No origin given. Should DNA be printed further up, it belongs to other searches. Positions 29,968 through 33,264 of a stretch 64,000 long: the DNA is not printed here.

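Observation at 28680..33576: Exported, lipid-anchored transhydroxylase-like molybdoenzyme with no obvious quinone- or heme-linked partner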

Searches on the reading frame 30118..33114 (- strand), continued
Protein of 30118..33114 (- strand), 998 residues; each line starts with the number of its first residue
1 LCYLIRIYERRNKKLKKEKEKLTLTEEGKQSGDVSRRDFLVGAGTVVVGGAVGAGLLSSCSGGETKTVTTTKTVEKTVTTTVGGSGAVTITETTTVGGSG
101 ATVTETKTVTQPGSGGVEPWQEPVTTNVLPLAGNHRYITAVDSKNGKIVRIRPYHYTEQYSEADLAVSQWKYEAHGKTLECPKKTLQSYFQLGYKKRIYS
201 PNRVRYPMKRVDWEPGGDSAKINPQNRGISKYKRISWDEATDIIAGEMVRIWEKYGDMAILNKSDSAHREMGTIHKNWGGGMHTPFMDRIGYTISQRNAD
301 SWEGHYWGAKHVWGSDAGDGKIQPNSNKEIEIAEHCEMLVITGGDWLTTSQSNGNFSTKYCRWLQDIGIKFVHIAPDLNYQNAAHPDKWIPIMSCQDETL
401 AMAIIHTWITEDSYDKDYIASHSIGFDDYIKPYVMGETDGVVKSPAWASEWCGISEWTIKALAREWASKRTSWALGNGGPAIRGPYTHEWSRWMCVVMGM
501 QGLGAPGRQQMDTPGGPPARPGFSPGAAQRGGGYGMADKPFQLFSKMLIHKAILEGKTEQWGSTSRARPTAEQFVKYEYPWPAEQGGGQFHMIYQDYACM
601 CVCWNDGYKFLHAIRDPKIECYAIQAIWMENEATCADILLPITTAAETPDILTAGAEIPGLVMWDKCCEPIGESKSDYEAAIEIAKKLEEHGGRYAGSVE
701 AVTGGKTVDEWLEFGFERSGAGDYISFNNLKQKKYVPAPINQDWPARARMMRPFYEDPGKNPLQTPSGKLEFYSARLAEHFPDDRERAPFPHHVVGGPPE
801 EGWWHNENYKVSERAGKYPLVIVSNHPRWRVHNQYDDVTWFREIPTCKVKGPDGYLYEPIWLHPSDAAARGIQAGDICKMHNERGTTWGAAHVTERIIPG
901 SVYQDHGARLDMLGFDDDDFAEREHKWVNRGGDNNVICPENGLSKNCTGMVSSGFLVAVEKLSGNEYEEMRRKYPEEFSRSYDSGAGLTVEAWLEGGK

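Call 70: search_protein_families(library=ncbifam, proteins=[L003:14464-15546:+, L003:18281-18871:+, L007:2797-3633:+, L009:16113-17321:+], max_evalue=0.00001)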
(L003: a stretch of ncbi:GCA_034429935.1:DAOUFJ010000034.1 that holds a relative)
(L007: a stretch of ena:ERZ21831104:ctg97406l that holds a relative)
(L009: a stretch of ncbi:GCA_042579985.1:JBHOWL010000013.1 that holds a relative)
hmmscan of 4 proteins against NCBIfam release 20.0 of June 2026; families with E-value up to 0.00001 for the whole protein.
L003:14464-15546:+ (360 aa): 0 families

L003:18281-18871:+ (196 aa): 6 families
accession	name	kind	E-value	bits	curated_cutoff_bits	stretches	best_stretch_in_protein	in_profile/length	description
NF041840.1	rnfG_Methano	equivalog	7.3e-22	77.9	230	1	23-188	13-181/189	Rnf electron transport complex subunit RnfG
TIGR01947.1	rnfG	subfamily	2.1e-19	70.4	102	1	23-188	2-182/187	RnfABCDGE type electron transport complex subunit G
NF045876.1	RnfG_DVU2794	exception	3.8e-13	49.4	205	1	75-187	71-175/190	RnfABCDGE type electron transport complex subunit G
NF002519.0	PRK01908.1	equivalog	5.5e-13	49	178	1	20-189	8-190/209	electron transport complex subunit RsxG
NF046105.1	TransRegNosR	equivalog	4.1e-08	32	1000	1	44-187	6-153/680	transcriptional regulator NosR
NF003753.0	PRK05346.2-4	equivalog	6.8e-06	25.6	329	0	152-195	199-243/249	Na(+)-translocating NADH-quinone reductase subunit C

L007:2797-3633:+ (278 aa): 3 families
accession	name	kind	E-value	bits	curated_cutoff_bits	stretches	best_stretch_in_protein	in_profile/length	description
TIGR01583.1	formate-DH-gamm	equivalog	6.8e-15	55.6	115.85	1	67-268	4-203/204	formate dehydrogenase subunit gamma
NF007558.0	PRK10179.1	equivalog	1.5e-11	44.4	339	1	64-273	6-211/217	formate dehydrogenase-N subunit gamma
NF007924.0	PRK10639.1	equivalog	5.4e-10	39.4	341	1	64-273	6-209/211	formate dehydrogenase cytochrome b556 subunit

L009:16113-17321:+ (402 aa): 0 families

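Call 71: find_encoding_contigs(protein=P0033, flank=10000, max_places=1)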
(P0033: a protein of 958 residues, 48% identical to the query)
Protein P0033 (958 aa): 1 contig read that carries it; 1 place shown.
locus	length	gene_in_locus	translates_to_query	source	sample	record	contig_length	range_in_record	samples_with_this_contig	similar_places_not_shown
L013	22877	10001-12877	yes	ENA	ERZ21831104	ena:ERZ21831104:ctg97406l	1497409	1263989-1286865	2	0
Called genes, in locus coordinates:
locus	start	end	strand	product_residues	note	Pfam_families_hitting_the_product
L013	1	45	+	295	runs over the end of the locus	PF04055:Radical_SAM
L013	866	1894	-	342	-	PF09925:DUF2157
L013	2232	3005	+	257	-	PF00072:Response_reg, PF00486:Trans_reg_C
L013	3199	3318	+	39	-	-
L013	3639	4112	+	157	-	PF12802:MarR_2 (weak)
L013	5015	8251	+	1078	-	PF08450:SGL (faint), PF07494:Reg_prop (faint), PF23748:Beta-prop_LRRK2 (faint), PF07495:Y_Y_Y, PF00512:HisKA, PF02518:HATPase_c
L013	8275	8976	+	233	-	PF00072:Response_reg, PF00486:Trans_reg_C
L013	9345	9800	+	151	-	PF00072:Response_reg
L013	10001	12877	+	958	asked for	PF00384:Molybdopterin, PF01568:Molydop_binding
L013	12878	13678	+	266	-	PF12838:Fer4_7 (faint), PF13187:Fer4_9 (faint), PF13247:Fer4_11, PF12797:Fer4_2 (weak), PF12837:Fer4_6 (weak), PF00037:Fer4 (weak), PF13620:CarboxypepD_reg, PF13715:CarbopepD_reg_2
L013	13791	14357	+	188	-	-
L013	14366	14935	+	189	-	-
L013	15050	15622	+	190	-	PF04205:FMN_bind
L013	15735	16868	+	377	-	PF11322:DUF3124 (faint)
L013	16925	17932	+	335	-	-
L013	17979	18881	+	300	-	PF01656:CbiA, PF02374:ArsA_ATPase, PF10609:ParA (weak), PF13614:AAA_31 (weak)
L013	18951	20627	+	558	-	PF02310:B12-binding, PF04055:Radical_SAM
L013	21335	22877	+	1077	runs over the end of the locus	PF08450:SGL (faint), PF07494:Reg_prop (faint), PF23748:Beta-prop_LRRK2 (faint), PF07495:Y_Y_Y, PF00512:HisKA, PF02518:HATPase_c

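Call 72: find_encoding_contigs(protein=P0041, flank=10000, max_places=1)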
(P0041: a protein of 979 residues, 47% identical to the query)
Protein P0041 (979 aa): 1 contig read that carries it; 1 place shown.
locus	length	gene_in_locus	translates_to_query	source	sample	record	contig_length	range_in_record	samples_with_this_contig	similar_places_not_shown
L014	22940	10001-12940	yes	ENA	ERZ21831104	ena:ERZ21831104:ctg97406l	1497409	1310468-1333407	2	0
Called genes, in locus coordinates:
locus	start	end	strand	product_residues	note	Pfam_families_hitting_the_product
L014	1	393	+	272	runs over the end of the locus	PF12838:Fer4_7 (faint), PF13247:Fer4_11, PF13187:Fer4_9 (weak), PF00037:Fer4, PF13237:Fer4_10 (weak), PF13620:CarboxypepD_reg (weak)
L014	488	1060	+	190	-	-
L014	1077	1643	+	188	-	-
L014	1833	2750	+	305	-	-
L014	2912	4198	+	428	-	PF05697:Trigger_N, PF05698:Trigger_C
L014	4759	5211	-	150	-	-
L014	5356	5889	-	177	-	PF07508:Recombinase, PF13408:Zn_ribbon_recom (weak)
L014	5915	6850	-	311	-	PF13276:HTH_21, PF00665:rve, PF13683:rve_3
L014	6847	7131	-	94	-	PF01527:HTH_Tnp_1, PF13518:HTH_28 (weak)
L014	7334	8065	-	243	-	PF13276:HTH_21, PF00665:rve, PF13683:rve_3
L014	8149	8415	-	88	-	PF01527:HTH_Tnp_1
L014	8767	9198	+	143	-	PF00072:Response_reg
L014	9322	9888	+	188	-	-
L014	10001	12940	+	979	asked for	PF00384:Molybdopterin, PF01568:Molydop_binding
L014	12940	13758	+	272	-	PF12838:Fer4_7 (faint), PF13237:Fer4_10 (faint), PF13187:Fer4_9 (faint), PF13247:Fer4_11, PF13620:CarboxypepD_reg, PF13715:CarbopepD_reg_2 (weak)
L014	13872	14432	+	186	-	-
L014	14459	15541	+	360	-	PF01136:Peptidase_U32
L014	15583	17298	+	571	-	PF02310:B12-binding, PF04055:Radical_SAM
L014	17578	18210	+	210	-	PF03692:CxxCxxCC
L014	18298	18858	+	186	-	PF04205:FMN_bind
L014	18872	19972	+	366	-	-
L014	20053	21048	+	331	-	-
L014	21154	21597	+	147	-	PF05697:Trigger_N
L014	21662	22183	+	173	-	PF05698:Trigger_C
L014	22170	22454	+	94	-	PF05698:Trigger_C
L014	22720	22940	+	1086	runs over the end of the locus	PF08450:SGL (faint), PF23748:Beta-prop_LRRK2 (faint), PF07494:Reg_prop (weak), PF07495:Y_Y_Y, PF00512:HisKA, PF02518:HATPase_c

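Call 88: predict_structure(alignment_id=A2)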
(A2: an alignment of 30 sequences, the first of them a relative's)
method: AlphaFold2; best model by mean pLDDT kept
length: 984 residues; sequences in the alignment: 30
mean_pLDDT: 81.1   pTM: 0.82
mean pLDDT of the five models: 81.1, 80.5, 78.4, 78.2, 78.2
residues with pLDDT >= 90: 474; 70-90: 313; 50-70: 87; < 50: 110
segments of 3 or more residues with pLDDT < 50: 1-103, 517-521
pLDDT, mean of each block of 10 residues (from residue 1): 36 36 33 26 25 25 32 40 36 37 63 82 87 90 91 92 92 84 89 96 93 94 98 97 92 60 69 90 61 79 58 82 88 73 88 92 84 85 92 98 97 97 96 95 97 93 66 82 94 86 84 63 65 90 82 75 88 93 84 93 96 90 95 88 86 92 93 96 93 90 91 93 90 85 92 92 87 87 81 85 91 56 74 85 93 97 95 95 93 85 92 91 78 73 94 93 90 88 66
secondary structure, 60 per line:
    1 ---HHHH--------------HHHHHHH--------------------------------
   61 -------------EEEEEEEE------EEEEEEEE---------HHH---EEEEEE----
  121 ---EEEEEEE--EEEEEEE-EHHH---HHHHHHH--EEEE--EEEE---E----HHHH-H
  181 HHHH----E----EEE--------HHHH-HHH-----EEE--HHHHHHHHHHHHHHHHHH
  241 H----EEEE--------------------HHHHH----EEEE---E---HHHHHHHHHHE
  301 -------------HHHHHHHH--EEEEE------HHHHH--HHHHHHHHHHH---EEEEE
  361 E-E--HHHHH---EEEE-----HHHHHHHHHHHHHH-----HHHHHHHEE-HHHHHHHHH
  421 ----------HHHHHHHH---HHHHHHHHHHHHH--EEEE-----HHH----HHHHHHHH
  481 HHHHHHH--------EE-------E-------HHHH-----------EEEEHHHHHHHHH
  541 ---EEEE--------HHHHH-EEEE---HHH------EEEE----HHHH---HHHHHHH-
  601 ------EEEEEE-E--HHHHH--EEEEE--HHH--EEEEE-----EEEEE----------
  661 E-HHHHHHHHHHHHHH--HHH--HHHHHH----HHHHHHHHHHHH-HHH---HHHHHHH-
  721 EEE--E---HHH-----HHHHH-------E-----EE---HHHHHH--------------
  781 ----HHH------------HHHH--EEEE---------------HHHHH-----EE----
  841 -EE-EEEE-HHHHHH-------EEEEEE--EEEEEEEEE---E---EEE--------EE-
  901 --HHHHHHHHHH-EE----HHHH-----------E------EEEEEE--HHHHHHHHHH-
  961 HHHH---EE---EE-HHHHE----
elements in order (helices of 4 or more, strands of 3 or more residues): H4-7 H22-28 E74-81 E88-95 E111-116 E124-130 E133-139 H148-154 E157-160 E163-166 H175-178 H180-184 E194-196 H205-208 E218-220 H223-241 E246-249 H270-274 E279-282 H290-299 H314-321 E324-328 H335-339 H342-352 E356-361 H366-370 E374-377 H383-396 H402-408 H412-420 H431-438 H442-454 E457-460 H473-487 H513-516 E528-531 H532-540 E544-547 H556-560 E562-565 E578-581 H586-589 H593-599 E607-612 H617-621 E624-628 E636-640 E646-650 H663-676 H684-689 H694-705 H713-719 E721-723 H738-742 H761-766 H800-803 E806-809 H825-829 E845-848 H850-855 E863-868 E871-879 E887-889 H903-912 H920-923 E942-947 H950-959 H961-964 H976-979

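Call 91: fold_search(model_id=the predicted structure, library=pdb)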
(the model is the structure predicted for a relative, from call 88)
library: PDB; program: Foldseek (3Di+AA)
matches with E <= 10: 600; with E <= 0.001: 165
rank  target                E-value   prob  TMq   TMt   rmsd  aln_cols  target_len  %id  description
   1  4v4c_A                1.3e-64  1.00  0.76  0.85   3.5       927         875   31  Crystal Structure of Pyrogallol-Phloroglucinol Transhydroxylase from Pelobacter acidigallici (released 2014-07-09)
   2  7l5s                  5.8e-53  1.00  0.68  0.86   3.5       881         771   23  Crystal Structure of Haemophilus influenzae MtsZ at pH 5.5 (released 2021-04-21)
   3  7l5i                  3.4e-52  1.00  0.68  0.86   3.5       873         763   23  Crystal Structure of Haemophilus influenzae MtsZ at pH 7.0 (released 2021-04-21)
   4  2dmr                  1.2e-51  1.00  0.69  0.87   3.7       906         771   23  DITHIONITE REDUCED DMSO REDUCTASE FROM RHODOBACTER CAPSULATUS (released 1998-03-18)
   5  1h5n_A                1.3e-51  1.00  0.67  0.85   3.6       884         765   24  DMSO REDUCTASE MODIFIED BY THE PRESENCE OF DMS AND AIR (released 2002-05-17)
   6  1dmr                  1.5e-51  1.00  0.68  0.86   3.5       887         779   23  OXIDIZED DMSO REDUCTASE FROM RHODOBACTER CAPSULATUS (released 1998-03-18)
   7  1e18                  1.9e-51  1.00  0.67  0.84   3.5       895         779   24  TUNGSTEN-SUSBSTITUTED DMSO REDUCTASE FROM RHODOBACTER CAPSULATUS (released 2000-06-11)
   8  4dmr                  2.6e-51  1.00  0.68  0.85   3.6       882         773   24  REDUCED DMSO REDUCTASE FROM RHODOBACTER CAPSULATUS WITH BOUND DMSO SUBSTRATE (released 1998-03-18)
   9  1dms                  3.0e-51  1.00  0.68  0.86   3.5       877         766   25  STRUCTURE OF DMSO REDUCTASE (released 1998-07-01)
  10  1e60_A                5.9e-51  1.00  0.68  0.85   3.7       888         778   24  OXIDIZED DMSO REDUCTASE EXPOSED TO HEPES - Structure II BUFFER (released 2000-08-25)
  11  1e5v_A                6.9e-51  1.00  0.69  0.87   3.5       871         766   24  OXIDIZED DMSO REDUCTASE EXPOSED TO HEPES BUFFER (released 2000-08-25)
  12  1e61_A                1.4e-50  1.00  0.67  0.85   3.5       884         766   25  OXIDIZED DMSO REDUCTASE EXPOSED TO HEPES - Structure II BUFFER (released 2000-08-25)
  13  1e60_C                5.4e-50  1.00  0.67  0.85   3.7       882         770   24  OXIDIZED DMSO REDUCTASE EXPOSED TO HEPES - Structure II BUFFER (released 2000-08-25)
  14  1tmo                  7.2e-50  1.00  0.67  0.81   4.5       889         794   22  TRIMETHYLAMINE N-OXIDE REDUCTASE FROM SHEWANELLA MASSILIA (released 1999-03-30)
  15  9h4t_A                1.3e-49  1.00  0.67  0.83   3.9       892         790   22  Crystal Structure of TorA (released 2025-02-26)
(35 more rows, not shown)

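Call 93: search_protein_families(library=pfam, proteins=[L013:17979-18881:+, L014:17578-18210:+, L009:16113-17321:+], max_evalue=0.001)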
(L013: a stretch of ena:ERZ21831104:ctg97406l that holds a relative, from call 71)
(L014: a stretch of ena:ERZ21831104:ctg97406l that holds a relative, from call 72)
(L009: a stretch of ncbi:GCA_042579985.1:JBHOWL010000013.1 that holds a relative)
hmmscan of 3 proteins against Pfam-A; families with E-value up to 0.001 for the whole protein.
L013:17979-18881:+ (300 aa): 4 families
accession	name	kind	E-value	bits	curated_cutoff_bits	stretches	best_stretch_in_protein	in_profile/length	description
PF02374.21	ArsA_ATPase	-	2.4e-51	175.2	24.3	1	9-296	4-304/305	Anion-transporting ATPase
PF01656.29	CbiA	-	4.2e-08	33.6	25.4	1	10-267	3-113/125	CobQ/CobB/MinD/ParA nucleotide binding domain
PF13614.12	AAA_31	-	1.7e-07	31.8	27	1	8-146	4-131/177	AAA domain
PF10609.15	ParA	-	1.2e-06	28.6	27.1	1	8-57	6-56/246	NUBPL iron-transfer P-loop NTPase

L014:17578-18210:+ (210 aa): 1 family
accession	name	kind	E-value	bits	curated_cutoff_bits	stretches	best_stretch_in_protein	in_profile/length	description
PF03692.20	CxxCxxCC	-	9.5e-14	52.3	23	1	67-147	1-72/85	Putative zinc- or iron-chelating domain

L009:16113-17321:+ (402 aa): 0 families
